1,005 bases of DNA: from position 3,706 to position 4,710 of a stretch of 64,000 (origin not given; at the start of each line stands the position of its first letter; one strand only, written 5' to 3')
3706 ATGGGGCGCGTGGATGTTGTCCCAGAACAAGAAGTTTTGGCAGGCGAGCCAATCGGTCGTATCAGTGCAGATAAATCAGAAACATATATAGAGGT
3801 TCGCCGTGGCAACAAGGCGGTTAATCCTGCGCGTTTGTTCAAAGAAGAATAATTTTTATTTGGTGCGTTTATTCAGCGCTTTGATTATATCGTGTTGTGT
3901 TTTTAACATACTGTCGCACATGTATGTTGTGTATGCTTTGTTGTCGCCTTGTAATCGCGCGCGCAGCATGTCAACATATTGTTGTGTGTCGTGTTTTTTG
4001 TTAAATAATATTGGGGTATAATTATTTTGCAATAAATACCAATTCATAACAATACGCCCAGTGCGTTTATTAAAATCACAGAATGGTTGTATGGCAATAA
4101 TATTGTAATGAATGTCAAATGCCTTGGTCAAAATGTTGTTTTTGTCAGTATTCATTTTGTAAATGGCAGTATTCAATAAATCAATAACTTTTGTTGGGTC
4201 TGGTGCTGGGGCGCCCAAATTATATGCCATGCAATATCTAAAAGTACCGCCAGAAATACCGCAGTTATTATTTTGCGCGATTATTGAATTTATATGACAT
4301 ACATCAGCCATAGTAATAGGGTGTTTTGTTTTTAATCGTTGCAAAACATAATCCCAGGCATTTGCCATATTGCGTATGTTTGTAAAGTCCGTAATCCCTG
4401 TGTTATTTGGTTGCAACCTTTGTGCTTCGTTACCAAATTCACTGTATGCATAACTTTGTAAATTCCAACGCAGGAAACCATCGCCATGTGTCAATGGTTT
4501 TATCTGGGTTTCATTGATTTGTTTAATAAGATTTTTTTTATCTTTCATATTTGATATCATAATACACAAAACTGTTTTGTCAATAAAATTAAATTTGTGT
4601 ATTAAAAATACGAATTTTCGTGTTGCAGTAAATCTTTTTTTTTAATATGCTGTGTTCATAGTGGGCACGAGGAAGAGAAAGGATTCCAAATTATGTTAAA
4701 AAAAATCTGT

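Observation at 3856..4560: Fic/Doc-family protein with His-to-Gln substitution in the catalytic motif and a Doc-like NKR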

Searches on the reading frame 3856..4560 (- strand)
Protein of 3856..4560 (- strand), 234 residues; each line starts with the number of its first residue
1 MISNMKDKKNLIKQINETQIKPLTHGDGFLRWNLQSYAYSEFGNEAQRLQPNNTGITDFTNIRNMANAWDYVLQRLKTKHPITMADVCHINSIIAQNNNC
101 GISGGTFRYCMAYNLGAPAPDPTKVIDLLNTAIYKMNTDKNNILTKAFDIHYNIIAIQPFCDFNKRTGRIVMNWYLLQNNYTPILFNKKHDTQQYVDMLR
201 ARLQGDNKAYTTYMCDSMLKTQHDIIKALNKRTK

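Call 3: search_protein_families(library=pfam, proteins=[window:3856-4560:-], max_evalue=1)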
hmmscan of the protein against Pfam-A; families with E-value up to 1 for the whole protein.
window:3856-4560:- (234 aa): 2 families
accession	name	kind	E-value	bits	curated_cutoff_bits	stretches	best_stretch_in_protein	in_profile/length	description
PF02661.23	Fic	-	1e-14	55.5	24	1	82-176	2-93/93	Fic/DOC family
PF06780.16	Erp_C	-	0.048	14.1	24.3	0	188-225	66-103/140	Erp protein C-terminus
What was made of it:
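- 3856..4560 (-): Fic-domain gene, 234 aa from the ATG at 4560. The likely true start is the ATG at 4548 (230 aa). The mechanical ORF extends to a TTG at 4569. Pfam Fic E=1e-14 (call 3).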

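Call 4: search_solved_structures(query=window:3856-4560:-, max_evalue=10, show_alignments=3)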
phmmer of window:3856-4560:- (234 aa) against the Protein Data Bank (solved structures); distinct sequences matched with E-value up to 10: 25.
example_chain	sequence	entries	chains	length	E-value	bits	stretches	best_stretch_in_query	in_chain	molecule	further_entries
6i7h_A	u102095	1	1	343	3.6e-09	39.7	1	64-216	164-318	Adenosine monophosphate-protein transferase FICD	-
6i7i_A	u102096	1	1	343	4.1e-09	39.5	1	65-216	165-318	Adenosine monophosphate-protein transferase FICD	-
6i7g_A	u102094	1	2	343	4.3e-09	39.5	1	65-216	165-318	Adenosine monophosphate-protein transferase FICD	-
4u04_A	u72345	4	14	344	4.3e-09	39.5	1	65-216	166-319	Adenosine monophosphate-protein transferase FICD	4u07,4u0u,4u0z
4u0s_A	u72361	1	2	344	4.4e-09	39.4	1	65-216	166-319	Adenosine monophosphate-protein transferase FICD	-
9yz5_A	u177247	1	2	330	4.6e-09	39.4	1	65-215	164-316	Protein adenylyltransferase FICD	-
6i7j_A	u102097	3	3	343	5.1e-09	39.2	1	70-216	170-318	Adenosine monophosphate-protein transferase FICD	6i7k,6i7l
7b7z_A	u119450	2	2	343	7.1e-09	38.7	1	70-216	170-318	Protein adenylyltransferase FICD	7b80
6zmd_B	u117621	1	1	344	1.3e-08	37.9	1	70-216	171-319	Protein adenylyltransferase FICD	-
5jj6_A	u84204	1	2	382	1.8e-06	30.8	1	81-215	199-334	Adenosine monophosphate-protein transferase FICD homolog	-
5jj7_A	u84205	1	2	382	1.9e-06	30.8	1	81-215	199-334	Adenosine monophosphate-protein transferase FICD homolog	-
3eqx_A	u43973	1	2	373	0.00027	23.8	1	121-199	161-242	FIC DOMAIN CONTAINING TRANSCRIPTIONAL REGULATOR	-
3zec_A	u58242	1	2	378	0.00028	23.7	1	121-199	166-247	ADENOSINE MONOPHOSPHATE-PROTEIN TRANSFERASE SOFIC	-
3zcn_A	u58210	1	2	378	0.00028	23.7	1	121-199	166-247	ADENOSINE MONOPHOSPHATE-PROTEIN TRANSFERASE SOFIC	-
9tch_A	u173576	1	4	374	0.00028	23.7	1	121-199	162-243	Protein adenylyltransferase SoFic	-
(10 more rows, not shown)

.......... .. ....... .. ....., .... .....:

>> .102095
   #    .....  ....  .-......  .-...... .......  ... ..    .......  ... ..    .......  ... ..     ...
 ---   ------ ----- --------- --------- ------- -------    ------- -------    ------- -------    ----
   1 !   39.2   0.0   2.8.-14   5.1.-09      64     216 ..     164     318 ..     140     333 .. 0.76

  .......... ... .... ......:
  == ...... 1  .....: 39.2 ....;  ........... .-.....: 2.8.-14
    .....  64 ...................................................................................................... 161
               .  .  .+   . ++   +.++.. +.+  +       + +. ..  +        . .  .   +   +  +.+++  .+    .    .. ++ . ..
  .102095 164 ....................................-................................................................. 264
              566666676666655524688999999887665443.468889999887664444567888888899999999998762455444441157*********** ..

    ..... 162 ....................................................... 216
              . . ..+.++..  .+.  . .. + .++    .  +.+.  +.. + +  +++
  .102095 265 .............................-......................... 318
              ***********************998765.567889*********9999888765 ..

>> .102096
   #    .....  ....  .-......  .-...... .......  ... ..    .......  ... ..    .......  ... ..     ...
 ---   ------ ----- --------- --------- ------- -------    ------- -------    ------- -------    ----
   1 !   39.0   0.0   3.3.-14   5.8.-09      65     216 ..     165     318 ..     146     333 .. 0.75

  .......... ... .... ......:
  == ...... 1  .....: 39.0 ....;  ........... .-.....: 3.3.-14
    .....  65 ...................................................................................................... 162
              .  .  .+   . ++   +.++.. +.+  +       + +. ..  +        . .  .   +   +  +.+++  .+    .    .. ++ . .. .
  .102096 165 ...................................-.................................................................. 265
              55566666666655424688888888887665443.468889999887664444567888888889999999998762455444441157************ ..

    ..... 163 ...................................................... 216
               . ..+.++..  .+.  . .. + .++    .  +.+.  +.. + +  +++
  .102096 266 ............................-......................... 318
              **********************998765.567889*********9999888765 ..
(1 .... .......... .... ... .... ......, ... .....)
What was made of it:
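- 4201..4251 (-): Segment aligned to the FICD target-docking flap, residues about 104-120 (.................), with conserved Gly105 and Arg108. The segment aligns to FICD '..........' (call 4).
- Checked: It hits Pfam Fic PF02661 at E=1e-14, 55.5 bits against a cutoff of 24 (call 3). phmmer against PDB aligns '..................' with human FICD '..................', E=3.6e-9 (call 4).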

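Call 5: find_homologous_proteins(query=window:3856-4560:-, max_evalue=0.001)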
Query window:3856-4560:- (234 aa): 8 proteins with E <= 0.001 among 115 candidates.
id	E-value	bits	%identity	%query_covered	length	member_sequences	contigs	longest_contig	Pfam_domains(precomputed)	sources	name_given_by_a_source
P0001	1.5e-157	540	100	100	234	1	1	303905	PF02661.24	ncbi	-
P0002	2.6e-115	402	78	98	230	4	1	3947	PF02661.24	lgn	-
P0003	1.3e-86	308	63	97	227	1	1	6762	PF02661.24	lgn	-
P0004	5.7e-85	302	62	98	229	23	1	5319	PF02661.24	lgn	-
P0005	5.0e-84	299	61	98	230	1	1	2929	PF02661.24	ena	-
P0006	1.5e-83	298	59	98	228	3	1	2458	PF02661.24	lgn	-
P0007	2.3e-72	261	55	97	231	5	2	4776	PF02661.24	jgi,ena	-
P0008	1.7e-63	232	62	73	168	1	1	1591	PF02661.24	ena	-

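Call 6: search_protein_families(library=ncbifam, proteins=[window:3856-4560:-], max_evalue=1)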
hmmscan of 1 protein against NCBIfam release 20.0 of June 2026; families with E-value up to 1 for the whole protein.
window:3856-4560:- (234 aa): 5 families
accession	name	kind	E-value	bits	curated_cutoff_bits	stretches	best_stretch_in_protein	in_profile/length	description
NF046030.1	ProtAdlyltaseSoFic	equivalog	1.2e-06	27.8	550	1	137-221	172-262/361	protein adenylyltransferase Fic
NF041381.1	XopAC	subfamily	1.1e-05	24.4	450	1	50-200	271-434/451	XopAC/AvrAC family type III secretion system effector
TIGR01550.1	DOC_P1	subfamily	0.0016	18.6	38.65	1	123-182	30-90/122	type II toxin-antitoxin system death-on-curing family toxin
TIGR02613.1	mob_myst_B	hypoth_equivalog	0.0073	16.2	124.4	1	125-189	90-154/186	mobile mystery protein B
NF010624.0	PRK14017.1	equivalog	0.073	12.1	311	1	7-93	215-302/382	galactonate dehydratase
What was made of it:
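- On SoFic anti-phage defence protein (PADLOC SoFic; NCBIfam NF046030): NCBIfam score 27.8 against a cutoff of 550 (call 6).
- There is a weak NCBIfam DOC_P1 hit at E=0.0016 (call 6). The Doc model score is 18.6 against a cutoff of 38.65 (call 6).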

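Call 7: search_protein_families(library=padloc, proteins=[window:3856-4560:-], max_evalue=1)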
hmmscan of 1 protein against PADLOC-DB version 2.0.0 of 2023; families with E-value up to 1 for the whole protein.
window:3856-4560:- (234 aa): 8 families
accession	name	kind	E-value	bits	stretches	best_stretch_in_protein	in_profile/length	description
PDLC04840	PDC-S04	-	2.4e-17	61.4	1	52-201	44-198/227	-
PDLC03963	SoFic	-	1.1e-16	59.2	1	53-230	87-272/361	-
PDLC04836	PDC-S04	-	2.3e-14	51.2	1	52-230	61-235/244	-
PDLC04837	PDC-S04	-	1.1e-10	39.2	1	56-215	61-221/234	-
PDLC04839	PDC-S04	-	2.3e-08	32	1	102-213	87-197/205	-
PDLC04838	PDC-S04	-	2.7e-05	22.1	1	101-216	90-200/209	-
PDLC04964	PDC-S23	-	0.00072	16.8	1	141-180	246-285/331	-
PDLC04965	PDC-S23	-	0.0041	14.6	1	142-182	244-284/327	-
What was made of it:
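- On SoFic anti-phage defence protein (PADLOC SoFic; NCBIfam NF046030): The PADLOC SoFic hit at E=1e-16 and the PDC-S04 hits are domain-level only (call 7).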

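Call 9: find_encoding_contigs(protein=P0001, flank=8000, max_places=3)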
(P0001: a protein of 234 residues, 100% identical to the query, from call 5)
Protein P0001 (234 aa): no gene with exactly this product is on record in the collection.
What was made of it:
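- Tried and rejected: An exact-sequence contig lookup for the window protein found nothing (call 9).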

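Call 10: find_encoding_contigs(protein=P0003, flank=8000, max_places=3)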
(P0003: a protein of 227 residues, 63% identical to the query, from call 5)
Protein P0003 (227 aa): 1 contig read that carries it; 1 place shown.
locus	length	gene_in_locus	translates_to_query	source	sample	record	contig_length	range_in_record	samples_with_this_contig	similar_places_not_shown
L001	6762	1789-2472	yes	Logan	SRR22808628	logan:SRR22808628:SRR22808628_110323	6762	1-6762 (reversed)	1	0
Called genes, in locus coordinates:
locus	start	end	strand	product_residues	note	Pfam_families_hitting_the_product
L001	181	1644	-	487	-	PF22694:CtpB_N-like, PF00595:PDZ, PF13180:PDZ_2, PF17820:PDZ_6, PF03572:Peptidase_S41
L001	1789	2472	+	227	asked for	PF02661:Fic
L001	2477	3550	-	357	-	PF11932:DUF3450 (faint), PF19220:Rod_CreS (faint), PF01551:Peptidase_M23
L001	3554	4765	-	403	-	PF00579:tRNA-synt_1b, PF22421:SYY_C-terminal, PF01479:S4 (faint)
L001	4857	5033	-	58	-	-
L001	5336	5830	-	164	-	-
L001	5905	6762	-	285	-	?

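Call 11: find_encoding_contigs(protein=P0004, flank=8000, max_places=4)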
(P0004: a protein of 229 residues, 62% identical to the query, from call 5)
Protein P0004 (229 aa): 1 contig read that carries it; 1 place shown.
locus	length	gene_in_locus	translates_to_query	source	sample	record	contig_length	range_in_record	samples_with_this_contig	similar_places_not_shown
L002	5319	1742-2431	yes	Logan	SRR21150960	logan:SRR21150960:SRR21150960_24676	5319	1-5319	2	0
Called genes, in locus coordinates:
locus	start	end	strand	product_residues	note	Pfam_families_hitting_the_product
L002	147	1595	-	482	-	PF22694:CtpB_N-like, PF00595:PDZ, PF13180:PDZ_2, PF17820:PDZ_6, PF03572:Peptidase_S41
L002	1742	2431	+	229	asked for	PF02661:Fic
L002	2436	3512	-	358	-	PF11932:DUF3450 (faint), PF01551:Peptidase_M23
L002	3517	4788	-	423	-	PF00579:tRNA-synt_1b, PF22421:SYY_C-terminal, PF01479:S4 (weak)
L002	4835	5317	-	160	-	?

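Call 12: find_related_loci(query=A1, collection=genome_contigs, flank=8000)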
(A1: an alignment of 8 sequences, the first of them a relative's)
Query A1 (234 aa) in genome_contigs; peptide patterns used: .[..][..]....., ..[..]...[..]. (x = any residue, [..] = any of these).
39 stretches matched a pattern; 7 encode a relative of the query (tblastn E <= 1e-3); 7 distinct loci.
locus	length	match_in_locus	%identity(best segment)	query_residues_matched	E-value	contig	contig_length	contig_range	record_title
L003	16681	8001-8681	62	6-234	1e-91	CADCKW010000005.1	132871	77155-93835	MAG: uncultured proteobacterium isolate RUG14746 genome assembly, contig: RUG14746_asm_5, whole genome shotgun sequence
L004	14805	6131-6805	62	6-232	9e-92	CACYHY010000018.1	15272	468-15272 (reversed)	MAG: uncultured proteobacterium isolate RUG11963 genome assembly, contig: RUG11963_asm_18, whole genome shotgun sequence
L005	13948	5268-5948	62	6-234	3e-91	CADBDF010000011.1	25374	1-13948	MAG: uncultured proteobacterium isolate RUG13870 genome assembly, contig: RUG13870_asm_11, whole genome shotgun sequence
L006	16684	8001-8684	59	5-234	4e-91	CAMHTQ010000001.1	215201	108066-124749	MAG: uncultured Alphaproteobacteria bacterium isolate SRR11784296_bin.8_metaWRAP_v1.3_MAG genome assembly, contig: ERZ12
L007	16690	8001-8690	40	9-231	3e-47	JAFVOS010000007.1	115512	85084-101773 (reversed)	MAG: Alphaproteobacteria bacterium isolate RGIG5256 Sheep_Colon-1__c548000, whole genome shotgun sequence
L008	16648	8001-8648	40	23-231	3e-44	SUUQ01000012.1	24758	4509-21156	MAG: Alphaproteobacteria bacterium isolate SIG50 NODE_39445_length_24758_cov_6.845114, whole genome shotgun sequence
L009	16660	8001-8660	37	15-231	4e-41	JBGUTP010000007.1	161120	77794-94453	MAG: Candidatus Enterousia sp. isolate fecal_MAG_67 fecal_MAG_67_contig_0007, whole genome shotgun sequence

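Call 13: find_encoding_contigs(protein=P0007, flank=8000, max_places=4)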
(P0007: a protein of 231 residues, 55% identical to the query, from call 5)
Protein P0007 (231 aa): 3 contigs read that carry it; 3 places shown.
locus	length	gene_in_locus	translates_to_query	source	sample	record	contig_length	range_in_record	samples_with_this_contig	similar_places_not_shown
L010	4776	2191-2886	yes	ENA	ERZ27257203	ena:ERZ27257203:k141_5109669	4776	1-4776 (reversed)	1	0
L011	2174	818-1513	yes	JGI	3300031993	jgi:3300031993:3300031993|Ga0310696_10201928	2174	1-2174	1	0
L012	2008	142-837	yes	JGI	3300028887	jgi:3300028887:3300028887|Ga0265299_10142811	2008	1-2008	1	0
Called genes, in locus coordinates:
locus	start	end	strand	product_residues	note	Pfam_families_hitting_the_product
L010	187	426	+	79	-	PF01541:GIY-YIG, PF10544:T5orf172 (weak)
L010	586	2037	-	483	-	PF22694:CtpB_N-like, PF00595:PDZ, PF13180:PDZ_2, PF17820:PDZ_6, PF03572:Peptidase_S41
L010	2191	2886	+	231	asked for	PF02661:Fic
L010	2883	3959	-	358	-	PF11932:DUF3450 (faint), PF01551:Peptidase_M23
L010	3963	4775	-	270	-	?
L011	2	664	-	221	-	?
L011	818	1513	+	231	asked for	PF02661:Fic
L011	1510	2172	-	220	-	?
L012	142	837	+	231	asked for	PF02661:Fic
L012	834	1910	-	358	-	PF11932:DUF3450 (faint), PF01551:Peptidase_M23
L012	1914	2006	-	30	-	?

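Call 26: predict_structure(alignment_id=A1)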
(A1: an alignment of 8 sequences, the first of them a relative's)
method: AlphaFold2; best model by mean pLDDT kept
length: 234 residues; sequences in the alignment: 8
mean_pLDDT: 48.3   pTM: 0.39
mean pLDDT of the five models: 48.3, 44.7, 43.6, 39.9, 38.2
residues with pLDDT >= 90: 0; 70-90: 0; 50-70: 114; < 50: 120
segments of 3 or more residues with pLDDT < 50: 1-5, 27-34, 40-54, 57-59, 97-117, 125-131, 142-191
pLDDT, mean of each block of 10 residues (from residue 1): 49 62 53 49 45 47 51 56 55 46 35 41 50 52 41 32 37 45 41 54 53 55 58 57
secondary structure, 60 per line:
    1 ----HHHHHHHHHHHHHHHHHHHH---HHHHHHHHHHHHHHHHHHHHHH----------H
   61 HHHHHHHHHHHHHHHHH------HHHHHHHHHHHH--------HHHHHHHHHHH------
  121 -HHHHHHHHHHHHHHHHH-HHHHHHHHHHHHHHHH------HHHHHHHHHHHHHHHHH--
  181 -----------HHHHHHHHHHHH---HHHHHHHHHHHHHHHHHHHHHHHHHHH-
elements in order: H5-24 H28-49 H60-77 H84-95 H104-114 H122-138 H140-155 H162-178 H192-203 H207-233
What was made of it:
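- Tried and rejected: AF2 with only the 8 close homologues gave an unusable model (pLDDT 48.3, call 26).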

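Call 27: search_protein_representatives(alignment_id=A1)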
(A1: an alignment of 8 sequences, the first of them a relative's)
Query: 8 sequences, 229 profile positions. Proteins with E-value up to 0.001 (for the whole library): 2478; up to 1e-10: 133; up to 1e-30: 22. The best 150 are listed.
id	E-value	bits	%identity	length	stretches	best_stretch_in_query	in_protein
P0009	7.4e-128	441.1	-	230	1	2-229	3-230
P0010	1.2e-56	208.1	-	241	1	8-226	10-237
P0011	8.7e-48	179.2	-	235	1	13-227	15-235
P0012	2.6e-45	171.1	-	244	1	12-229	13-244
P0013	2.8e-45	170.9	-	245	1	27-226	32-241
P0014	1.2e-44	168.8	-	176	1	60-226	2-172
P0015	2.4e-44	167.9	-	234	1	5-225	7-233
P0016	4.5e-41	157.2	-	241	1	17-229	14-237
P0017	1.6e-40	155.4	-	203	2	113-226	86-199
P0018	1.9e-39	151.9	-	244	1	3-226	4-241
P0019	2.9e-38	148.0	-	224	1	9-225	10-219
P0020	3.6e-37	144.4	-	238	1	28-226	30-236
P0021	3.7e-37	144.4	-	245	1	16-227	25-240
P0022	9.8e-37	143.0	-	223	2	138-226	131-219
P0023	1.9e-36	142.1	-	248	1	40-227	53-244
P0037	7.6e-28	113.9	-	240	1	13-227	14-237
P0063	6.4e-15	71.6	-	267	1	114-219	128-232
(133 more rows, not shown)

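Call 31: find_homologous_proteins(query=A2, max_evalue=1e-15)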
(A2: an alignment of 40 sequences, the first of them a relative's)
Query A2 (40 sequences) (234 aa, profile of the alignment): 22 proteins with E <= 1e-15 among 2345 candidates.
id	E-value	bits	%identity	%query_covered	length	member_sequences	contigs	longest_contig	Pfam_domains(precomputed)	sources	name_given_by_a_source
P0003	1.9e-79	285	63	97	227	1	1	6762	PF02661.24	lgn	-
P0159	2.2e-78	281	60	98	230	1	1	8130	PF02661.24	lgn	-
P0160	2.4e-78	281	57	97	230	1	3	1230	PF02661.24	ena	-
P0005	5.8e-78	280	61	98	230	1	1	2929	PF02661.24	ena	-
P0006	2.0e-77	278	59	98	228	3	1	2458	PF02661.24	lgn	-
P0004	5.7e-77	277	62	98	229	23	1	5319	PF02661.24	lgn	-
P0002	3.1e-76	274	78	98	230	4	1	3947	PF02661.24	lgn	-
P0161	4.9e-76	274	61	98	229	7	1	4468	PF02661.24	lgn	-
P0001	1.6e-75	272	100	100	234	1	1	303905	PF02661.24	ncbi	-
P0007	2.6e-75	271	55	97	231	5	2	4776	PF02661.24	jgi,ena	-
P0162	3.2e-74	268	55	98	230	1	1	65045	PF02661.24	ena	-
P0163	5.9e-74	267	57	98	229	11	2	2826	PF02661.24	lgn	-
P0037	4.7e-71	257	34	69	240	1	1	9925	PF02661.24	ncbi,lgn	-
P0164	8.5e-71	257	42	75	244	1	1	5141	PF02661.24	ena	-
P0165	2.4e-70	255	40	79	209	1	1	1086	PF02661.24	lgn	-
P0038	1.4e-69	253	29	96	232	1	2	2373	PF02661.24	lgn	-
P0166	6.2e-68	247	35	88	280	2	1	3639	PF02661.24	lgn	-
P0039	1.3e-67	246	31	72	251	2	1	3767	PF02661.24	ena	-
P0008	6.1e-64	234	62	73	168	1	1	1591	PF02661.24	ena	-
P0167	1.2e-19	89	26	73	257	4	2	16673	PF02661.24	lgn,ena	-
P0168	4.3e-19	87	26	73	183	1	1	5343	PF02661.24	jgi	-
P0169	2.3e-17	82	30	38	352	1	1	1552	PF02661.24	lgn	-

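Call 32: search_solved_structures(query=A2, max_evalue=1, show_alignments=0)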
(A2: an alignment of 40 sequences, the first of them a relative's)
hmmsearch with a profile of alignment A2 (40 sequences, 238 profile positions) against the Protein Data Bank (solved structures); distinct sequences matched with E-value up to 1: 39.
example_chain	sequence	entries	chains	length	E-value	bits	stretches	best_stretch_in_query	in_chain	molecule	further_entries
6i7j_A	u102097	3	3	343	1.7e-26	96.7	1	11-229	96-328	Adenosine monophosphate-protein transferase FICD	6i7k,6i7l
7b7z_A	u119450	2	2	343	2.3e-26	96.3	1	11-229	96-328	Protein adenylyltransferase FICD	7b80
6i7g_A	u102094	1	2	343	4.6e-26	95.3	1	11-229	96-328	Adenosine monophosphate-protein transferase FICD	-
4u04_A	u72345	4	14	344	4.7e-26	95.3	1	11-229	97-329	Adenosine monophosphate-protein transferase FICD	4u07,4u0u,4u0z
6i7h_A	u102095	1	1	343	5.7e-26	95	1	11-229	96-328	Adenosine monophosphate-protein transferase FICD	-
6i7i_A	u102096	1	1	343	8.3e-26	94.4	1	12-229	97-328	Adenosine monophosphate-protein transferase FICD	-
4u0s_A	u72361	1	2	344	3.9e-25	92.3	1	62-229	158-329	Adenosine monophosphate-protein transferase FICD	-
9yz5_A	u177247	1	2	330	4.2e-25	92.1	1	62-228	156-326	Protein adenylyltransferase FICD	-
6zmd_B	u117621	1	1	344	5.9e-25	91.7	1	59-229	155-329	Protein adenylyltransferase FICD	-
5jj6_A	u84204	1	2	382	7.9e-24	88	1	26-235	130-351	Adenosine monophosphate-protein transferase FICD homolog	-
5jj7_A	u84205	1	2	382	2.1e-23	86.6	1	78-235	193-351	Adenosine monophosphate-protein transferase FICD homolog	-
4x2c_A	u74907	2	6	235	2.3e-14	57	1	15-206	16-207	Fic family protein putative filamentation induced by cAMP protein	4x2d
4x2e_A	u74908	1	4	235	4.1e-14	56.1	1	38-206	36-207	Fic family protein putative filamentation induced by cAMP protein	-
3cuc_A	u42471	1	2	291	7.6e-12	48.7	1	61-205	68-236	Protein of unknown function with a Fic domain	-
7cb8_A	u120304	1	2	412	4.7e-09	39.6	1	77-185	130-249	Fic-domain containing protein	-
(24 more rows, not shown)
